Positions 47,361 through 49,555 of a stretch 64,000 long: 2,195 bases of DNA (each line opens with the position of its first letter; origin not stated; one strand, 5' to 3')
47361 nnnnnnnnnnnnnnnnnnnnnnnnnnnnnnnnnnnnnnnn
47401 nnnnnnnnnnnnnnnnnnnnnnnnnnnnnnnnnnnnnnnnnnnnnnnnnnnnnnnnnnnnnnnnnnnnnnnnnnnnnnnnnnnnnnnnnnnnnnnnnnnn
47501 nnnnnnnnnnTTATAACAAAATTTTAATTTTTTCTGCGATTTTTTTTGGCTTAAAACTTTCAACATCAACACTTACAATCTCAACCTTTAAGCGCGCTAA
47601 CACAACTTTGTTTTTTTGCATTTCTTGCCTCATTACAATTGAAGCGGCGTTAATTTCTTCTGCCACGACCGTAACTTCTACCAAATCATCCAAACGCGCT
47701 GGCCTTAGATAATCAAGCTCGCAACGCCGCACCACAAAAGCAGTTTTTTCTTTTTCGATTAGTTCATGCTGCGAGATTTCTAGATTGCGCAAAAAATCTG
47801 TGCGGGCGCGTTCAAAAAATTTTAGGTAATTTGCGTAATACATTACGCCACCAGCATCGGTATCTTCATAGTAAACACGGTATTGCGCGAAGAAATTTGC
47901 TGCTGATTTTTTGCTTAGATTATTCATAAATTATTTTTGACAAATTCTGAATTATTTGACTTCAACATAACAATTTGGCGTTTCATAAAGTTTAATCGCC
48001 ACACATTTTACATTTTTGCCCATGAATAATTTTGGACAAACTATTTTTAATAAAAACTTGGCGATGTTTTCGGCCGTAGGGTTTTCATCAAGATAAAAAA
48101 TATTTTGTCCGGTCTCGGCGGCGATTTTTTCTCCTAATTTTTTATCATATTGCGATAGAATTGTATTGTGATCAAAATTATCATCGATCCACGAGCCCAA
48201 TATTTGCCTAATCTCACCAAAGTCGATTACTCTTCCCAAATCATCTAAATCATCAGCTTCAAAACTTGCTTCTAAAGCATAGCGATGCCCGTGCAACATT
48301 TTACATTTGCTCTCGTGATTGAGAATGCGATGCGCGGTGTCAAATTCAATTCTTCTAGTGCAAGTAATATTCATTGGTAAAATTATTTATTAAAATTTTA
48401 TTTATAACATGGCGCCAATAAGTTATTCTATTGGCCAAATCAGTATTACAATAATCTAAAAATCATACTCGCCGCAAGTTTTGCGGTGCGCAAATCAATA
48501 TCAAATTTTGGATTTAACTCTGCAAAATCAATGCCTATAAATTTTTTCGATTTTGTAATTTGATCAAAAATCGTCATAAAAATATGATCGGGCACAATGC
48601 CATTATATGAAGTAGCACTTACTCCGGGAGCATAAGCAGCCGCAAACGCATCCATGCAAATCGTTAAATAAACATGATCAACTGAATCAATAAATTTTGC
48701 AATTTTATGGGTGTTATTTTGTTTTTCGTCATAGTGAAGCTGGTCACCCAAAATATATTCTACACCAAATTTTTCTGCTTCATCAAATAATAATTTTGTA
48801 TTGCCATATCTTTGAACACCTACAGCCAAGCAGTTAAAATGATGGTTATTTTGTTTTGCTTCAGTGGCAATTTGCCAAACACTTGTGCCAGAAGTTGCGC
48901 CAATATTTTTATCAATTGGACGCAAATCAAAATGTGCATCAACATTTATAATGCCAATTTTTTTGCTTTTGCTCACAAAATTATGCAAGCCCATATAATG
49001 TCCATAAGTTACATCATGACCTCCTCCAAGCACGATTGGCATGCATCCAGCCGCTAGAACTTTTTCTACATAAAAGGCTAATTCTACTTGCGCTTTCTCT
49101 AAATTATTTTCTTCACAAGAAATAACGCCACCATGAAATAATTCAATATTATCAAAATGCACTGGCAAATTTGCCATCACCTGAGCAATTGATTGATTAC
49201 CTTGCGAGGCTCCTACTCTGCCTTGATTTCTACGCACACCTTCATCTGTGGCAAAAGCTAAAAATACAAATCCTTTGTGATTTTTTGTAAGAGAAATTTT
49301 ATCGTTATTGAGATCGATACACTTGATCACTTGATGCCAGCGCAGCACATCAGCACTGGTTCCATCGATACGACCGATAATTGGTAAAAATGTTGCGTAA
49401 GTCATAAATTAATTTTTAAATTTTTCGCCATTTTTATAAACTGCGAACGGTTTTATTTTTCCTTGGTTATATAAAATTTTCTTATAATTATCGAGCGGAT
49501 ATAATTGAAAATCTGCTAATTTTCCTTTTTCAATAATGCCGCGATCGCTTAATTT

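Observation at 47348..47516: Foldback element B: 51-bp arms with the same core, sitting where trmD would normally follow rimM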

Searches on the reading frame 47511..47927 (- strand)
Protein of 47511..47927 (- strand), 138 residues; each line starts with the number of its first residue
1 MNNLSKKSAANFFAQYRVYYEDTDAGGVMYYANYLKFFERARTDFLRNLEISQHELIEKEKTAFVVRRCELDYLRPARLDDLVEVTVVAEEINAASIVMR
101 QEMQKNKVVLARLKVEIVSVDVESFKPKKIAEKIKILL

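Call 18: find_encoding_contigs(protein=window:47511-47927:-, flank=10000, max_places=6)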
Protein window:47511-47927:- (138 aa): 11 contigs read that carry it; 6 places shown.
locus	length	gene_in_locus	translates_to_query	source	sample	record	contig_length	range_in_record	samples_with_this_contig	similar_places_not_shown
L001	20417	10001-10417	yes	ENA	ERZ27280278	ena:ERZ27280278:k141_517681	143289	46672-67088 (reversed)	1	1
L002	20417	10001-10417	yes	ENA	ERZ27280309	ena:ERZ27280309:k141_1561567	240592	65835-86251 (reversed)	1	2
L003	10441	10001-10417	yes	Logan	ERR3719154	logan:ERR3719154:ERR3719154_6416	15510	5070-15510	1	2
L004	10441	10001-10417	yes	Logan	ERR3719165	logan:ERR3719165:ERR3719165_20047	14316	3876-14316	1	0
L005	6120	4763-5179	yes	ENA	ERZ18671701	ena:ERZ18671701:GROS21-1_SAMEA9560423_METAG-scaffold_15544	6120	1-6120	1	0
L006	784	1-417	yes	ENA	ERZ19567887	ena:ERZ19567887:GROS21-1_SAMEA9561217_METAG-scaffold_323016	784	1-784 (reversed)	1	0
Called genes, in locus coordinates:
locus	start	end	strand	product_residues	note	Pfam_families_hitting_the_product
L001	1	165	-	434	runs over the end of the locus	PF01266:DAO, PF01946:Thi4 (weak), PF03486:HI0933_like (weak), PF07992:Pyr_redox_2 (faint), PF13450:NAD_binding_8 (weak)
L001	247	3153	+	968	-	PF12705:PDDEXK_1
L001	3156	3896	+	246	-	PF01416:PseudoU_synth_1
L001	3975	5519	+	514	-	PF00221:Lyase_aromatic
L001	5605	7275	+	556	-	PF17391:Urocanase_N, PF01175:Urocanase, PF17392:Urocanase_C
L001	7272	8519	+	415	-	PF01979:Amidohydro_1, PF07969:Amidohydro_3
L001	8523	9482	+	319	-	PF00491:Arginase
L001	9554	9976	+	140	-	PF01242:PTPS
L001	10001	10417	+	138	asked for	PF01643:Acyl-ACP_TE (weak), PF13279:4HBT_2, PF03061:4HBT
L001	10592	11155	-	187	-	PF01782:RimM, PF05239:PRC, PF24986:PRC_RimM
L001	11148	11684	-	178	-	PF01029:NusB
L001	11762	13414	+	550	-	PF25596:CPSase_L_D1, PF02222:ATP-grasp (weak), PF02786:CPSase_L_D2, PF02787:CPSase_L_D3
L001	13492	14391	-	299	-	PF13177:DNA_pol3_delta2, PF00004:AAA, PF05729:NACHT (faint)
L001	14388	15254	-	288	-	PF14715:FixP_N, PF00034:Cytochrom_C, PF13442:Cytochrome_CBB3, PF00034:Cytochrom_C, PF13442:Cytochrome_CBB3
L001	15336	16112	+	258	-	PF00535:Glycos_transf_2, PF10111:Glyco_tranf_2_2 (weak), PF13641:Glyco_tranf_2_3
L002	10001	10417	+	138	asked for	PF01643:Acyl-ACP_TE (weak), PF13279:4HBT_2, PF03061:4HBT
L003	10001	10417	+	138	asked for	PF01643:Acyl-ACP_TE (weak), PF13279:4HBT_2, PF03061:4HBT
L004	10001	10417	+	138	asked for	PF01643:Acyl-ACP_TE (weak), PF13279:4HBT_2, PF03061:4HBT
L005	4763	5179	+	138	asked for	PF01643:Acyl-ACP_TE (weak), PF13279:4HBT_2, PF03061:4HBT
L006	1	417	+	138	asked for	PF01643:Acyl-ACP_TE (weak), PF13279:4HBT_2, PF03061:4HBT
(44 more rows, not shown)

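Call 19: search_protein_families(library=ncbifam, proteins=[window:47511-47927:-])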
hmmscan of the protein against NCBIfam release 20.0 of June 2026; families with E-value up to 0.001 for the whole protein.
window:47511-47927:- (138 aa): 5 families
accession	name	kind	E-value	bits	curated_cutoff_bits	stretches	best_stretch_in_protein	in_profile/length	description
TIGR02799.1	thio_ybgC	equivalog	7.6e-45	152.2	141.35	1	14-134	3-123/126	tol-pal system-associated acyl-CoA thioesterase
NF008065.0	PRK10800.1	equivalog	7.5e-34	116.7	185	1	12-133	6-127/134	tol-pal system-associated acyl-CoA thioesterase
TIGR00051.1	TIGR00051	subfamily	5.2e-30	104.2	68.7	1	16-130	2-116/117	YbgC/FadM family acyl-CoA thioesterase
NF047424.1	MenI_Staph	exception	1.3e-09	38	225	1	17-130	9-122/148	1,4-dihydroxy-2-naphthoyl-CoA hydrolase MenI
TIGR04098.1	LnmK_bifunc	domain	0.00026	20.4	100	1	21-106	181-259/270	LnmK family bifunctional acyltransferase/decarboxylase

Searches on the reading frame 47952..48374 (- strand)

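Call 19: search_protein_families(library=ncbifam, proteins=[window:47952-48374:-])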
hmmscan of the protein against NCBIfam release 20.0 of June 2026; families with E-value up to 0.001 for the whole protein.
window:47952-48374:- (140 aa): 2 families
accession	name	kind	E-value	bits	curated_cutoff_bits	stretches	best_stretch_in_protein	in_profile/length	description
TIGR03367.1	queuosine_QueD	equivalog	1.8e-22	79.5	89.25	1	6-111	3-89/92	6-carboxytetrahydropterin synthase QueD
TIGR00039.1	6PTHBS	subfamily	2.9e-19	69.6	125.5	1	5-137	4-117/124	6-pyruvoyl tetrahydropterin synthase/6-carboxytetrahydropterin synthase family protein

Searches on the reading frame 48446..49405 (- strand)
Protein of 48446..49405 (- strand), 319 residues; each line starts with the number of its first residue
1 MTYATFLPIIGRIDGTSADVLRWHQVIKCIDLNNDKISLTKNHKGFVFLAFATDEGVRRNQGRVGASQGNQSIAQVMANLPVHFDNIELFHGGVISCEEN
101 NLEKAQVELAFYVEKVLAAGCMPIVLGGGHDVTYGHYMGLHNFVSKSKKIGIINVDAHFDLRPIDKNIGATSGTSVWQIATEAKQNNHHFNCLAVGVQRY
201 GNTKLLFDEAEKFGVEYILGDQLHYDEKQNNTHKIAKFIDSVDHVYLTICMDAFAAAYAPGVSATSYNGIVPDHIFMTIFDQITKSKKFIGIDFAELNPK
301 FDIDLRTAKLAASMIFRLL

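Call 19: search_protein_families(library=ncbifam, proteins=[window:48446-49405:-])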
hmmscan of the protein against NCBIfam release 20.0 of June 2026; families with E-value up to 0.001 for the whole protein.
window:48446-49405:- (319 aa): 5 families
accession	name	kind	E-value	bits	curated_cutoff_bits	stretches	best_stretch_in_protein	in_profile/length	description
TIGR01227.1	hutG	equivalog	7.9e-77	258.5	229.15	1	18-318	11-305/307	formimidoylglutamase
NF010347.0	PRK13775.1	equivalog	6.5e-62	209.7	381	1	21-318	27-323/331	formimidoylglutamase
TIGR01230.1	agmatinase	equivalog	3.6e-24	85.8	174.3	1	74-319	47-273/275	agmatinase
NF002564.0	PRK02190.1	subfamily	1.5e-18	67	302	1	62-318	48-297/307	agmatinase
TIGR01229.1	rocF_arginase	equivalog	1.2e-13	51.1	227.6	1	99-179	62-142/300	arginase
